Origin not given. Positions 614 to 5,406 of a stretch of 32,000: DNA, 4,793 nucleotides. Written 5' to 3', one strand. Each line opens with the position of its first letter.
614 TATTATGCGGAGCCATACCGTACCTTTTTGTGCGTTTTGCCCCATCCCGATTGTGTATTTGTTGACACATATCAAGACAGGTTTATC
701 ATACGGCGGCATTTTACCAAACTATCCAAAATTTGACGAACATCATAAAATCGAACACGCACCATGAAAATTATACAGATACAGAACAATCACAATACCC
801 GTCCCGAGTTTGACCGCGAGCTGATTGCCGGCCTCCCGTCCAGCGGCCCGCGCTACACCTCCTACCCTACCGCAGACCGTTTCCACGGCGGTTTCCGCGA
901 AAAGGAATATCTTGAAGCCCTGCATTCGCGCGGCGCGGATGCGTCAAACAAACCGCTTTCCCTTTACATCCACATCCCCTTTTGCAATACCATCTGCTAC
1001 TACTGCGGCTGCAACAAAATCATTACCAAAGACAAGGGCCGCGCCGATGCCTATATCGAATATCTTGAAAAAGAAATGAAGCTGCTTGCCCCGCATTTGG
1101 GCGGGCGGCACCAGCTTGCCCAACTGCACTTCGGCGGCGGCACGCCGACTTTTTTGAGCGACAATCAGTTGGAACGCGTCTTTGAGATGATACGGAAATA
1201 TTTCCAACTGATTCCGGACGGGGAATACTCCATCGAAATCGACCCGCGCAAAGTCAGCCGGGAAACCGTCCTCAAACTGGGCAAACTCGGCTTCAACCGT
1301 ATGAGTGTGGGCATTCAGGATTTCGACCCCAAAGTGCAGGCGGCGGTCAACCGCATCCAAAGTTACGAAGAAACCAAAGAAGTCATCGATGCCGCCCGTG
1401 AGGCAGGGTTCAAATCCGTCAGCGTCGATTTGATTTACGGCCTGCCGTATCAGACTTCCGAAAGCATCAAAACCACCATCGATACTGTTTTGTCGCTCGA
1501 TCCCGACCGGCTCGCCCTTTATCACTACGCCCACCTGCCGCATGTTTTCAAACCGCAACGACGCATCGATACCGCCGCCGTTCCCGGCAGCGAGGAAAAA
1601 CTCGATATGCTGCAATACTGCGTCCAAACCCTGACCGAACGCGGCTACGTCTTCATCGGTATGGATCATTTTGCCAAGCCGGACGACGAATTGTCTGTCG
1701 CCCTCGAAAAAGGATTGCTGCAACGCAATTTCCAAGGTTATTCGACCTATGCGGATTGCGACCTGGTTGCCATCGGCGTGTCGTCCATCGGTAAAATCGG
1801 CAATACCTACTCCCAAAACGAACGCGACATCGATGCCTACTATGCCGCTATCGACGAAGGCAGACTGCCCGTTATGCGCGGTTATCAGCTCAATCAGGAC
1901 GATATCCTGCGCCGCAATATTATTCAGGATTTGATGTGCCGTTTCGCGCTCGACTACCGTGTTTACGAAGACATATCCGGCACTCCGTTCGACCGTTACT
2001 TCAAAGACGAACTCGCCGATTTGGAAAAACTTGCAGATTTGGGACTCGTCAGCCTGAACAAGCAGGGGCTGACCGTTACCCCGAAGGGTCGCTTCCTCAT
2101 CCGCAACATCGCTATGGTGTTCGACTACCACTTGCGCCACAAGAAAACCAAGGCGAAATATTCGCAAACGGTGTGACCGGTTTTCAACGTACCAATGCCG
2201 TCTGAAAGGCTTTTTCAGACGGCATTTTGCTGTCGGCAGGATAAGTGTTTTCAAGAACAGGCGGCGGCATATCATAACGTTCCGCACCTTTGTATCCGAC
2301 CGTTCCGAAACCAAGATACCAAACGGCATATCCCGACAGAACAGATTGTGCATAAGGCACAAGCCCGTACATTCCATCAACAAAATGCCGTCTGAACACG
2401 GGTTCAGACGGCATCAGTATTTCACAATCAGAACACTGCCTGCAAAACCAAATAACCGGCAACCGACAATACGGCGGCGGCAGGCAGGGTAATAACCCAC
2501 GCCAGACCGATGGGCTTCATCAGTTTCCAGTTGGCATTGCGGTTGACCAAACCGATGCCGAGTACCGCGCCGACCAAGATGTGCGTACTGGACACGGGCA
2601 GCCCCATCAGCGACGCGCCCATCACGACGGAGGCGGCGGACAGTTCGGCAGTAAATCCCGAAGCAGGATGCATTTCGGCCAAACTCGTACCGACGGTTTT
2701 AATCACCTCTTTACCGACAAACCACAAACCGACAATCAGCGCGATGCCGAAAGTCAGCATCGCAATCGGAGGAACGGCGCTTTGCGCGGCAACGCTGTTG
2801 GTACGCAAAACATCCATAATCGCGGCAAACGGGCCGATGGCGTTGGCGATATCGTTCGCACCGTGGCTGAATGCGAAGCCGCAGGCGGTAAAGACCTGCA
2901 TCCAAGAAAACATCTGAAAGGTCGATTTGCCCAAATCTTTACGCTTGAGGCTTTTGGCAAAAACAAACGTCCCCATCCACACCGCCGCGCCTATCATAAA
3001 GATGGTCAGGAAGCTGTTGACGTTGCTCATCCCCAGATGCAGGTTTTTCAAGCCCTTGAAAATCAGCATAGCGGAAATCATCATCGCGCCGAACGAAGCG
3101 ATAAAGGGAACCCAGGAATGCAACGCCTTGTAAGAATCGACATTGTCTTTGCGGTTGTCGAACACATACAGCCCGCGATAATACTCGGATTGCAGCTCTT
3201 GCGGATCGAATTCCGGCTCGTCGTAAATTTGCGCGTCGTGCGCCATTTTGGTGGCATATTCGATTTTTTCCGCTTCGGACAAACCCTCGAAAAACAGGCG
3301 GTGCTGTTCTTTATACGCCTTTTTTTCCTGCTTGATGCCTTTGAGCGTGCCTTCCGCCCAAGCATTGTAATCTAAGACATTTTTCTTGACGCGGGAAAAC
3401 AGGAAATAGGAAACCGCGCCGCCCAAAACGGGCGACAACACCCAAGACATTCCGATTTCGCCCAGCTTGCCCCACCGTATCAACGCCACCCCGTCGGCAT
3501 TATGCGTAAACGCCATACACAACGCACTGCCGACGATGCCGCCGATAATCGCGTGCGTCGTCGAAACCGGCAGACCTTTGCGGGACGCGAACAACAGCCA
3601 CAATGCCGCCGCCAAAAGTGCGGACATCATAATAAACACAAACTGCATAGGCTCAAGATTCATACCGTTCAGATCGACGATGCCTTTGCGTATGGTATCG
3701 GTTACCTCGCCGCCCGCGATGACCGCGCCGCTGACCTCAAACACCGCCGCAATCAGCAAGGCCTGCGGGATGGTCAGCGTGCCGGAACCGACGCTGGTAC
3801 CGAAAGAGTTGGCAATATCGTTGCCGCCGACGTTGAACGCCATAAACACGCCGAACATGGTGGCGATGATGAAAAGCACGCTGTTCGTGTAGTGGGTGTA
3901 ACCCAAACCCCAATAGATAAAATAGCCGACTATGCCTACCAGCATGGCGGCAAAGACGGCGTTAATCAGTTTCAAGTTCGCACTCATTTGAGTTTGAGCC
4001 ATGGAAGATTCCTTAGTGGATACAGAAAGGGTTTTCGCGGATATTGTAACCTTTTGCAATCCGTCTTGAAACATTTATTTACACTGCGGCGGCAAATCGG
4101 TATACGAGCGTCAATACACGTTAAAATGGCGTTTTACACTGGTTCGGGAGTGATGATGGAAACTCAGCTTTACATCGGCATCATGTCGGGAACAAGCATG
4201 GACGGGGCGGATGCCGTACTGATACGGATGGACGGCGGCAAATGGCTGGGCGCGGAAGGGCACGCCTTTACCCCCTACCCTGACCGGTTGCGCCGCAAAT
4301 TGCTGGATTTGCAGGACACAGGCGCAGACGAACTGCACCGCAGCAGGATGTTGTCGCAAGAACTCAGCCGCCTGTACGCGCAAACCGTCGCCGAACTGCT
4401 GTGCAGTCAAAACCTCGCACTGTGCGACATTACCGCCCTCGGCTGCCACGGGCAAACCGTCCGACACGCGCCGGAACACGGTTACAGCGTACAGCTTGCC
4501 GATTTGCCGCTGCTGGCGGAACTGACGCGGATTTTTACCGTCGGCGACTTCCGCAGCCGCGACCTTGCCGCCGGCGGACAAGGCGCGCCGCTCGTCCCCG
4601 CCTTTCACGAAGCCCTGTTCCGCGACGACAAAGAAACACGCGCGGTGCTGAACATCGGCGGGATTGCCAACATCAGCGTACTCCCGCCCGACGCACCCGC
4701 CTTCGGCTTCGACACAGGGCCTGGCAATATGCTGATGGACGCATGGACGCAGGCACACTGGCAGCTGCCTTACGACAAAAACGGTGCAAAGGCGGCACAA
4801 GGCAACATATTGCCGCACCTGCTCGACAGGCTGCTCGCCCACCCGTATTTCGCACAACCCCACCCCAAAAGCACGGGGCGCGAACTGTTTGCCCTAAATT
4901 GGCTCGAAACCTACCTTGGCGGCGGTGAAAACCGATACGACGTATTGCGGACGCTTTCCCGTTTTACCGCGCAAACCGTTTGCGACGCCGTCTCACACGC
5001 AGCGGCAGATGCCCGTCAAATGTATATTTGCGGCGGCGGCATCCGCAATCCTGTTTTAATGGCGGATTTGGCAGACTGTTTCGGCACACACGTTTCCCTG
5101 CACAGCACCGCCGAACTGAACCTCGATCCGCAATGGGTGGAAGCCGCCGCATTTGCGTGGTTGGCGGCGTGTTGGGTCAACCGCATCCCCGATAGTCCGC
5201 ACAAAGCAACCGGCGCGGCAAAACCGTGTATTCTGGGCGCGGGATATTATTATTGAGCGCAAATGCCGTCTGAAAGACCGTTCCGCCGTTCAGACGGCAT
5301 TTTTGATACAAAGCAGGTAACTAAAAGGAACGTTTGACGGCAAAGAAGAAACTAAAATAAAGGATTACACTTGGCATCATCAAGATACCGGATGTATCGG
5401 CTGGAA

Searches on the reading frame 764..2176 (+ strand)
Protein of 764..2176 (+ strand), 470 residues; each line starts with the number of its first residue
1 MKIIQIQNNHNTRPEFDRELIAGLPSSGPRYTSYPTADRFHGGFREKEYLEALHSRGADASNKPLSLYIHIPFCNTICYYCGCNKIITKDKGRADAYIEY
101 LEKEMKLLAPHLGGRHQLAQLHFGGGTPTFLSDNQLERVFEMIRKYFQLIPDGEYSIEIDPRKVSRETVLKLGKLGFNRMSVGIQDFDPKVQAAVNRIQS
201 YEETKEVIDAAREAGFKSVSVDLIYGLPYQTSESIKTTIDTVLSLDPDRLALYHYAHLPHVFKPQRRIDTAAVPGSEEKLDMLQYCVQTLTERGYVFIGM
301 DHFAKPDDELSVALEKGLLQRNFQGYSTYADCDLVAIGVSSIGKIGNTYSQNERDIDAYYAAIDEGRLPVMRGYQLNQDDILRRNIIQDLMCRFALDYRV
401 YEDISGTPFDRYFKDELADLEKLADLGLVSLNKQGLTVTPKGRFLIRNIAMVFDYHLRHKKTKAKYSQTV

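Call 15: search_protein_families(library=pfam, proteins=[window:764-2176:+], max_evalue=0.001)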
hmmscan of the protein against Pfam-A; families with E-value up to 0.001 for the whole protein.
window:764-2176:+ (470 aa): 2 families
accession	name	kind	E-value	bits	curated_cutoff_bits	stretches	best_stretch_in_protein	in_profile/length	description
PF04055.27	Radical_SAM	-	6.6e-29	101.6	29.5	1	68-241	1-165/166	Radical SAM superfamily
PF06969.22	HemN_C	-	5.6e-11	42.8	24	1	376-445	1-67/67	HemN C-terminal domain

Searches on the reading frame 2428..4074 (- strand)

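Call 15: search_protein_families(library=pfam, proteins=[window:2428-4074:-], max_evalue=0.001)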
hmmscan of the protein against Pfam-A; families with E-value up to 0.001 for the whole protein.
window:2428-4074:- (548 aa): 1 family
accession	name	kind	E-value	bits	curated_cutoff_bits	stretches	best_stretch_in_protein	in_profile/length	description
PF01384.25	PHO4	-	6.8e-105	351.3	33.7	1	82-537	1-350/350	Phosphate transporter family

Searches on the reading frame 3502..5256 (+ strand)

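Call 15: search_protein_families(library=pfam, proteins=[window:3502-5256:+], max_evalue=0.001)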
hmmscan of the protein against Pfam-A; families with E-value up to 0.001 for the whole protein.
window:3502-5256:+ (584 aa): 2 families
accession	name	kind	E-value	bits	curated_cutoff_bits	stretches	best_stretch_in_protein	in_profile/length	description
PF03702.20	AnmK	-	4e-164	546.5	24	1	222-583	1-366/367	Anhydro-N-acetylmuramic acid kinase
PF02782.22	FGGY_C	-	0.00028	21.2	27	1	490-538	136-184/198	FGGY family of carbohydrate kinases, C-terminal domain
